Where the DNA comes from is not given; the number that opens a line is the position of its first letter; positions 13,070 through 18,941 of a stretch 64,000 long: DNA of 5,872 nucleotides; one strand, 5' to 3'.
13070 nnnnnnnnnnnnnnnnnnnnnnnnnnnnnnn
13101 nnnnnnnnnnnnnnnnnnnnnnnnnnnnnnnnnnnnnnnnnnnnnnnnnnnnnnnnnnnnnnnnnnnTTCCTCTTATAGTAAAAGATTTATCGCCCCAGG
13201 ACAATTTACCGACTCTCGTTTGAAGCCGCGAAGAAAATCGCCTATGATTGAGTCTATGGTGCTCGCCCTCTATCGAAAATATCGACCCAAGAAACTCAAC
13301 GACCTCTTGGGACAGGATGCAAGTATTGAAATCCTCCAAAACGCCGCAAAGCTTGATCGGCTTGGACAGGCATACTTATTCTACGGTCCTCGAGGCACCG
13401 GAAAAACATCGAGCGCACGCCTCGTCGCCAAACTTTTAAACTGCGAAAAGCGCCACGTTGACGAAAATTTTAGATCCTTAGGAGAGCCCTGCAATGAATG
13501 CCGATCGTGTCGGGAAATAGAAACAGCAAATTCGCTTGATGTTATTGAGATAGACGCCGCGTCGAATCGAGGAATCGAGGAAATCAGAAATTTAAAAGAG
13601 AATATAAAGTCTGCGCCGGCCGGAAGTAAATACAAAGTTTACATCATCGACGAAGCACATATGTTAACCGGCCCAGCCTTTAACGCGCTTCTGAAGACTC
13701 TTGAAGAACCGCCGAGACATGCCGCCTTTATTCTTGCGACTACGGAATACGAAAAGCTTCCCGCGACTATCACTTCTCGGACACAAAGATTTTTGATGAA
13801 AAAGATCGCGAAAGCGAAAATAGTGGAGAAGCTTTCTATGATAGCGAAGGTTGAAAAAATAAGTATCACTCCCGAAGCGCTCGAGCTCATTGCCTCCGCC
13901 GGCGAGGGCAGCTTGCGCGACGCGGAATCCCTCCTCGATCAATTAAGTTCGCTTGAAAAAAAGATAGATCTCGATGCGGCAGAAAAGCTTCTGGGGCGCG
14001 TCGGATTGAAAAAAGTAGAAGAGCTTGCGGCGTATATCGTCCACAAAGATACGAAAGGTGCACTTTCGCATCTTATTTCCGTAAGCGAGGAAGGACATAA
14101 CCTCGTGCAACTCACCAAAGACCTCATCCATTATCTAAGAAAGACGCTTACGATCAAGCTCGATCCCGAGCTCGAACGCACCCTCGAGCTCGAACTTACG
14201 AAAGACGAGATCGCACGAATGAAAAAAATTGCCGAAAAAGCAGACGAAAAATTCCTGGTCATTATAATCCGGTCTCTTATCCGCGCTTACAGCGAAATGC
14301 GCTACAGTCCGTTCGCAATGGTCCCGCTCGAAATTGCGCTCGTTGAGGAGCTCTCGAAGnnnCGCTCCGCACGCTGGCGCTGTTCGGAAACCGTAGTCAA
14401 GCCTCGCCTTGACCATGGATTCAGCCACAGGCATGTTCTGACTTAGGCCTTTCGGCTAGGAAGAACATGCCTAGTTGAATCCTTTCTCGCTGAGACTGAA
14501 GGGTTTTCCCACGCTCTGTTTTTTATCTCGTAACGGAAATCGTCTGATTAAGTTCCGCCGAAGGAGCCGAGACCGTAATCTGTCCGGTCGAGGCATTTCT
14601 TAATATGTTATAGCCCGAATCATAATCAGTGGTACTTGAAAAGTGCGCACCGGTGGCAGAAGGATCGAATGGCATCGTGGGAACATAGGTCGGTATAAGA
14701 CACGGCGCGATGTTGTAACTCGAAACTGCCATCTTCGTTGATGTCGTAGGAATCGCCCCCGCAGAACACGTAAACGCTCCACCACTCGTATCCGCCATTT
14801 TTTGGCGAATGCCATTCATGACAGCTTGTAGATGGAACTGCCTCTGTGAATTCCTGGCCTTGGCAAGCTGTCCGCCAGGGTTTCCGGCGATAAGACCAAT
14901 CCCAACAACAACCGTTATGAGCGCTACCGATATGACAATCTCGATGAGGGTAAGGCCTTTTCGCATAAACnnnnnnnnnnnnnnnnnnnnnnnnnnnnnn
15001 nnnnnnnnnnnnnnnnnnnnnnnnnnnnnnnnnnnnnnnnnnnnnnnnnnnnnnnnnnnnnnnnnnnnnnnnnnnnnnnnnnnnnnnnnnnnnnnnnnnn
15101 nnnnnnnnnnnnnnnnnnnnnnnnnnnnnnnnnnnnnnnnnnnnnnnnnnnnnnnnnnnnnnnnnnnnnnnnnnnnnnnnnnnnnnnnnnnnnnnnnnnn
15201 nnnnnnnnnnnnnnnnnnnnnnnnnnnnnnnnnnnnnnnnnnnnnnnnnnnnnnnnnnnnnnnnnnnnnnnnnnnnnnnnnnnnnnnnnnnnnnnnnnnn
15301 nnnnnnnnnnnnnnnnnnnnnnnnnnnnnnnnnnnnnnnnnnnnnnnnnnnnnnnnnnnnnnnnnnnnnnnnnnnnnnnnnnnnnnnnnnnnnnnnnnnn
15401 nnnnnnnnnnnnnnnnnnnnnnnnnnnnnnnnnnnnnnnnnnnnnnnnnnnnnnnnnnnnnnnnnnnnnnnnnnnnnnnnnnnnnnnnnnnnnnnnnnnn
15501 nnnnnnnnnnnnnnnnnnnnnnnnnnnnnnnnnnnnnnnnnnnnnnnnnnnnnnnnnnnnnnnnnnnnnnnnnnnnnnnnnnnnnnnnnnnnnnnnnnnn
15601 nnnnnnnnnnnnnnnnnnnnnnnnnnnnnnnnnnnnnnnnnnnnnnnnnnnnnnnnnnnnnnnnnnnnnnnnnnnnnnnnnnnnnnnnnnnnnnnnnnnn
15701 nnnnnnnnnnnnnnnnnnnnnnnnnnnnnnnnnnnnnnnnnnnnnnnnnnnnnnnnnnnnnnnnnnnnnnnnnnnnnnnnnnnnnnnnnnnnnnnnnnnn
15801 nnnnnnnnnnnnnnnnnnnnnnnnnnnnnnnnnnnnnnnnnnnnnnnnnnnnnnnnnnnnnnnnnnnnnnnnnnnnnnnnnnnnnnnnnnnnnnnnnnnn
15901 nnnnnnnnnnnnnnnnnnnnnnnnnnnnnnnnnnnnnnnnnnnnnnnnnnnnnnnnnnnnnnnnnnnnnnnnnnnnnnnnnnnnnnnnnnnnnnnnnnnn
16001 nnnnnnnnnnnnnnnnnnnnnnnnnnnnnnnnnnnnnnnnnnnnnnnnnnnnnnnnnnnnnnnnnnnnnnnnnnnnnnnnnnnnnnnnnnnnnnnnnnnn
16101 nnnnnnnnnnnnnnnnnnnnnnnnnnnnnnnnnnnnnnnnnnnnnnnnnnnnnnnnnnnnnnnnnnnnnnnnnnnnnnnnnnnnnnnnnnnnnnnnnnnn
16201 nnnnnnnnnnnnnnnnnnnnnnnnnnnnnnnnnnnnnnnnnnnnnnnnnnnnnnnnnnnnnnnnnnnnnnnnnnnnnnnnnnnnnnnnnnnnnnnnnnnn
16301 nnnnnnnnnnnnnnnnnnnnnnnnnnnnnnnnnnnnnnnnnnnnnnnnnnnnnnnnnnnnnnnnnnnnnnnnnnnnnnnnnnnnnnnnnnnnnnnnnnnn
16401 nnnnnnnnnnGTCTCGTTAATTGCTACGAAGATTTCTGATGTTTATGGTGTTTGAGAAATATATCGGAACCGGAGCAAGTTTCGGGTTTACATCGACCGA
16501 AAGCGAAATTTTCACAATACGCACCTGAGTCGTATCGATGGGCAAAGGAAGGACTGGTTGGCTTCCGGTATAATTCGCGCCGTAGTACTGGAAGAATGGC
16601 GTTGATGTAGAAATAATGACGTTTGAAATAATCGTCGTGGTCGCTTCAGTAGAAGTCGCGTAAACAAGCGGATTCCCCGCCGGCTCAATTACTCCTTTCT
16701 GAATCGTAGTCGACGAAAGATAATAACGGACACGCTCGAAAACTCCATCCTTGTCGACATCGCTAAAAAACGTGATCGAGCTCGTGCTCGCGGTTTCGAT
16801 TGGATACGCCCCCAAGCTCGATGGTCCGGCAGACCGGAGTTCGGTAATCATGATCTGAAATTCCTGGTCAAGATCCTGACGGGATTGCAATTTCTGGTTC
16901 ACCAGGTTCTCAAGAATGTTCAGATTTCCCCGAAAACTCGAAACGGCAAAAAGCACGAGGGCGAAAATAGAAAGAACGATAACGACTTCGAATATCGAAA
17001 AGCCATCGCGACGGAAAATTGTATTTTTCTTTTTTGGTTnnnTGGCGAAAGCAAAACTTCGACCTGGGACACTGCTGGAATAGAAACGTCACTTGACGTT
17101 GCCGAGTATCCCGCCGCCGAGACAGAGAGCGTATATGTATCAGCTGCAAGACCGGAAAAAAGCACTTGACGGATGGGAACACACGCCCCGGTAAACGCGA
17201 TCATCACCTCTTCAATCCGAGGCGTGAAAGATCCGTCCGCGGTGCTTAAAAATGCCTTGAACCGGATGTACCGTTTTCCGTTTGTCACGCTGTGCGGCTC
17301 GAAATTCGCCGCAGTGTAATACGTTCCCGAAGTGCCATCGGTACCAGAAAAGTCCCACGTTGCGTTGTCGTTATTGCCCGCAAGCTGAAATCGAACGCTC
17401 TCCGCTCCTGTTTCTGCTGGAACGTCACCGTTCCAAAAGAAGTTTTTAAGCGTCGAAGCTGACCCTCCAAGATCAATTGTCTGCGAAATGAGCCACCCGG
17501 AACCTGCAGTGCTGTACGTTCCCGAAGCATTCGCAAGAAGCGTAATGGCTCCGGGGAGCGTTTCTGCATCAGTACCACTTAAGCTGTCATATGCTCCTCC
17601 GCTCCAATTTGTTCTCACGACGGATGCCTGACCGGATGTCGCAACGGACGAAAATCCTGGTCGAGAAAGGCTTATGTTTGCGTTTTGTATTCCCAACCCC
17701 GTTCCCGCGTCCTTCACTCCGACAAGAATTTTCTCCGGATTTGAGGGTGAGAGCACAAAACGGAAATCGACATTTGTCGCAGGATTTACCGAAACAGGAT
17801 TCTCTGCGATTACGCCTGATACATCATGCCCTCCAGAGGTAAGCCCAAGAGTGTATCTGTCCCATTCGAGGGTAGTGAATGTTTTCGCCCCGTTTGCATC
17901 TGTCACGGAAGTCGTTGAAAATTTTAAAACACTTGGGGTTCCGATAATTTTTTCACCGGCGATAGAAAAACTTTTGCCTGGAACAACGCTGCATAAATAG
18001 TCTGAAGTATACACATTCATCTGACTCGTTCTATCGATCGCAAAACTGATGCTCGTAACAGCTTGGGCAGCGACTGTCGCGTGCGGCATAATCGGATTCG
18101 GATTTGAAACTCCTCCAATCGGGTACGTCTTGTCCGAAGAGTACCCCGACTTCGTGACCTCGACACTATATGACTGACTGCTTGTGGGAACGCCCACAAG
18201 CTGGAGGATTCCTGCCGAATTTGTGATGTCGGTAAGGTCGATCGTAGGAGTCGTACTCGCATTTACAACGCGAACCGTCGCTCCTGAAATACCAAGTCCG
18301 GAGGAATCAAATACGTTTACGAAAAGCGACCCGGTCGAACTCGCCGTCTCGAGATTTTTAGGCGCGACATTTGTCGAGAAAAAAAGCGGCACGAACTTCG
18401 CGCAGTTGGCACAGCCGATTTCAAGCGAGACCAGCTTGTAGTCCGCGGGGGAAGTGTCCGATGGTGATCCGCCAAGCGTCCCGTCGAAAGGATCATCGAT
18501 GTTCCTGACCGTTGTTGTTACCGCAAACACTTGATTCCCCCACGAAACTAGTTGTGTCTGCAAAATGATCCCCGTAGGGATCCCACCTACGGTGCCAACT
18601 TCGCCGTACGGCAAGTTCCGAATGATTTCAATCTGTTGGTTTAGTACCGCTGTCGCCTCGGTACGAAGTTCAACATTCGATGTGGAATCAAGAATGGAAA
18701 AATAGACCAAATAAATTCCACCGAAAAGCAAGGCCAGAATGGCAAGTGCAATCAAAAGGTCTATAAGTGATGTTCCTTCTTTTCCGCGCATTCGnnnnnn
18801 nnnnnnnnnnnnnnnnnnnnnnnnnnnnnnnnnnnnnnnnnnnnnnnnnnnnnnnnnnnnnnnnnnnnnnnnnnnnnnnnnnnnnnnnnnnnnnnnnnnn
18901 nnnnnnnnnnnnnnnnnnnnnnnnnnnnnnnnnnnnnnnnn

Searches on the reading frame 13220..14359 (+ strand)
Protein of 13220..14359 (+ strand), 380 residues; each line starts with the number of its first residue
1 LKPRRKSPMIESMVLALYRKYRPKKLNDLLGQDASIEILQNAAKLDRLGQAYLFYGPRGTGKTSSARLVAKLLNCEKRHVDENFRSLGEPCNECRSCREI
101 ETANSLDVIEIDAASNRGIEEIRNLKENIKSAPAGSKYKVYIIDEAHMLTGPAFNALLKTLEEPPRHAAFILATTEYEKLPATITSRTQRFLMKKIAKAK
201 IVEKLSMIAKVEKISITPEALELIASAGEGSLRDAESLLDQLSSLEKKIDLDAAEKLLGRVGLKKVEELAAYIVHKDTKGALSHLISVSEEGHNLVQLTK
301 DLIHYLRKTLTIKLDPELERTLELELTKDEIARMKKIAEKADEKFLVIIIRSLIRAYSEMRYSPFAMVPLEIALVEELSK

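Call 78: search_protein_families(library=pfam, proteins=[window:13220-14359:+], max_evalue=0.0001)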
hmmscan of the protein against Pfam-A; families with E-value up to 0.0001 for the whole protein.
window:13220-14359:+ (380 aa): 5 families
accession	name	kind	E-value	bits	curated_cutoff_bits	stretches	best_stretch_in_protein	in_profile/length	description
PF13177.12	DNA_pol3_delta2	-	1.4e-42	145.8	27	1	32-195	2-159/161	DNA polymerase III, delta subunit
PF00004.35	AAA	-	2.2e-12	48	21.2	1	52-192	1-127/131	ATPase family associated with various cellular activities (AAA)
PF22608.2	DNAX_ATPase_lid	-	2.7e-12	46.7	27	1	201-241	2-42/49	DNA polymerase III clamp loader subunit, ATPase lid domain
PF12169.13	DNA_pol3_gamma3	-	2.3e-11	44.1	24.4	1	250-375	2-125/143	DNA polymerase III subunits gamma and tau domain III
PF13401.12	AAA_22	-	2.4e-07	31.6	27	1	51-175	7-123/130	AAA domain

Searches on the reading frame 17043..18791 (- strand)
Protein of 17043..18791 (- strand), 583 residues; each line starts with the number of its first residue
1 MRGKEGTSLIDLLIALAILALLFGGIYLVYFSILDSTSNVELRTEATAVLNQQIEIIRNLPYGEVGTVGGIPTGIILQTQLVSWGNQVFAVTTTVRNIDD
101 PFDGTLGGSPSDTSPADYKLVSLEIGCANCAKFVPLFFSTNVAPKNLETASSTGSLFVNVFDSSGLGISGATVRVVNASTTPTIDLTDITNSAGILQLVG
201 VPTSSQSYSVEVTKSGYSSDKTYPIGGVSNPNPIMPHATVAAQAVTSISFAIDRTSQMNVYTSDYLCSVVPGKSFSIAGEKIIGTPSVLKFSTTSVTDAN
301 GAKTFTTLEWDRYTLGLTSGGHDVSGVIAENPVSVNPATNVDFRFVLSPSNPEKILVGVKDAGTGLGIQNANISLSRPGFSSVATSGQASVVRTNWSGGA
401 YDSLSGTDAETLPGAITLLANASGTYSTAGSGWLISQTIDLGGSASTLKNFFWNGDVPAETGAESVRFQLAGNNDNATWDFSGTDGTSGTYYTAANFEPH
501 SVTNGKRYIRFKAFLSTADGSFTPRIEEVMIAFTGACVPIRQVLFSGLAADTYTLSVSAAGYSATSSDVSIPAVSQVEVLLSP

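Call 61: search_protein_families(library=pfam, proteins=[window:17043-18791:-], max_evalue=0.0001)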
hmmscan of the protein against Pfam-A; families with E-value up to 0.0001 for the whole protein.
window:17043-18791:- (583 aa): 1 family
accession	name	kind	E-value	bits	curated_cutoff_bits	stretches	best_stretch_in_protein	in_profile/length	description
PF13620.12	CarboxypepD_reg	-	1.2e-12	48.5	32.3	1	159-222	5-64/82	Carboxypeptidase regulatory-like domain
